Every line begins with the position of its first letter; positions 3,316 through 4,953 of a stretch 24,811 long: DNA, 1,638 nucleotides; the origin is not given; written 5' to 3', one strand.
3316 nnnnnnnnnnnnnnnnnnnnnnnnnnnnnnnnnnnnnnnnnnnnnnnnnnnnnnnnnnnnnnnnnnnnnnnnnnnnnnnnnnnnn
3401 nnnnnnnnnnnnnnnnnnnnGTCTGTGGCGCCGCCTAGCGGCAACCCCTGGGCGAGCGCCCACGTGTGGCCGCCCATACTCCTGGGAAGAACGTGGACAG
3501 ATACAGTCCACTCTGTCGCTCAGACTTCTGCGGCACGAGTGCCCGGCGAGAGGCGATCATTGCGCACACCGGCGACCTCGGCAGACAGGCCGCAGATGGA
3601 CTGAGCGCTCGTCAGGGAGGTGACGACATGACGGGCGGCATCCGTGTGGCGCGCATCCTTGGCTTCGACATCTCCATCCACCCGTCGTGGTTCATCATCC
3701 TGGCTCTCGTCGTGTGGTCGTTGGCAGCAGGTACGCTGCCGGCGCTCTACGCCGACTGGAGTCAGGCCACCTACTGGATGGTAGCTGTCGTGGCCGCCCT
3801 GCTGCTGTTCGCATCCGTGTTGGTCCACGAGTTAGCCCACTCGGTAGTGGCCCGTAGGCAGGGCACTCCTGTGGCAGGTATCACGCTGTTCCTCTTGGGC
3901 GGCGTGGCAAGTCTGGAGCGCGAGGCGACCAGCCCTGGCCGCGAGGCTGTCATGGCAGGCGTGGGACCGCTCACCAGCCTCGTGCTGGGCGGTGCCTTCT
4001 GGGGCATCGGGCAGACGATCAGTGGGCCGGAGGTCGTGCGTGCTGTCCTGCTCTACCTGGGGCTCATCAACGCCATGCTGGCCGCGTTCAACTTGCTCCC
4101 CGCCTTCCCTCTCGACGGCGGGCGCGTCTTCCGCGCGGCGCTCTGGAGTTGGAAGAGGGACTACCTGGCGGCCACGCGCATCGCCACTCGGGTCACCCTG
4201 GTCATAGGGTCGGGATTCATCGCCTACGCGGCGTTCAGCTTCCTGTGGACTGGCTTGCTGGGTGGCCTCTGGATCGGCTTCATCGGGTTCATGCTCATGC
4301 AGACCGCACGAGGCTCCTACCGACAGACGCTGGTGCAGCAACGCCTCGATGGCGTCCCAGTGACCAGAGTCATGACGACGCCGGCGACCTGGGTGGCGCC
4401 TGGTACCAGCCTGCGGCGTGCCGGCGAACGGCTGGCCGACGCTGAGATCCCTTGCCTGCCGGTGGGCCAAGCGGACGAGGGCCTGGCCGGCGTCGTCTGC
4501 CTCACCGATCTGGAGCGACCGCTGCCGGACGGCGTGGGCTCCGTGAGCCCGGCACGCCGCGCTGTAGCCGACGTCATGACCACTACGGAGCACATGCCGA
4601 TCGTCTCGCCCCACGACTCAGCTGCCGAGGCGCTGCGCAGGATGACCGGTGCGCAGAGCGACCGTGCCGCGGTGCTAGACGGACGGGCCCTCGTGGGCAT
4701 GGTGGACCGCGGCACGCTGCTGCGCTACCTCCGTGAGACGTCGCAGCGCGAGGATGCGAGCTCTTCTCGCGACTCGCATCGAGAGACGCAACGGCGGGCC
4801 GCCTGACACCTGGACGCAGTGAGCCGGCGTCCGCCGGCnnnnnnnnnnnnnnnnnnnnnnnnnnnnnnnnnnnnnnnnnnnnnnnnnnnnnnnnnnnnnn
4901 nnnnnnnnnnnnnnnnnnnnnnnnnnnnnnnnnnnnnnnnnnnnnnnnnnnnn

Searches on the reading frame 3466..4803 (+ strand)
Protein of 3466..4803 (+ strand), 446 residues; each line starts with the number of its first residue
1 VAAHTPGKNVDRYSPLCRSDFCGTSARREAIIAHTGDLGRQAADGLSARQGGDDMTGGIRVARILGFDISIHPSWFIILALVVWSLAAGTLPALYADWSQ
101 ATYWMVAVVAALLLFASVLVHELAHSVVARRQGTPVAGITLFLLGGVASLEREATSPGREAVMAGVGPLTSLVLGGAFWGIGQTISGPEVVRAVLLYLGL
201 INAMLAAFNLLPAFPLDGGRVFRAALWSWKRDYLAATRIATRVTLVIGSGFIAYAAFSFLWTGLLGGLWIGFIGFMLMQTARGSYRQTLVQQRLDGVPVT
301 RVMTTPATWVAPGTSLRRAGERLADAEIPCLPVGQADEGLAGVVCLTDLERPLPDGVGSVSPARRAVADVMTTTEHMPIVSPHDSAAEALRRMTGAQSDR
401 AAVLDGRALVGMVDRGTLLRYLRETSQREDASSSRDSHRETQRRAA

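Call 10: search_protein_families(library=pfam, proteins=[window:3466-4803:+], max_evalue=0.001)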
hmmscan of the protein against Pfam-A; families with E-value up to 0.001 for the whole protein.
window:3466-4803:+ (446 aa): 2 families
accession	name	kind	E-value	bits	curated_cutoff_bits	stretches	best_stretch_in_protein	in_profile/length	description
PF02163.28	Peptidase_M50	-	8.1e-21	74.8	27.2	2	191-247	159-217/221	Peptidase family M50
PF00571.33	CBS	-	1.5e-15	57.7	24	2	367-423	1-56/57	CBS domain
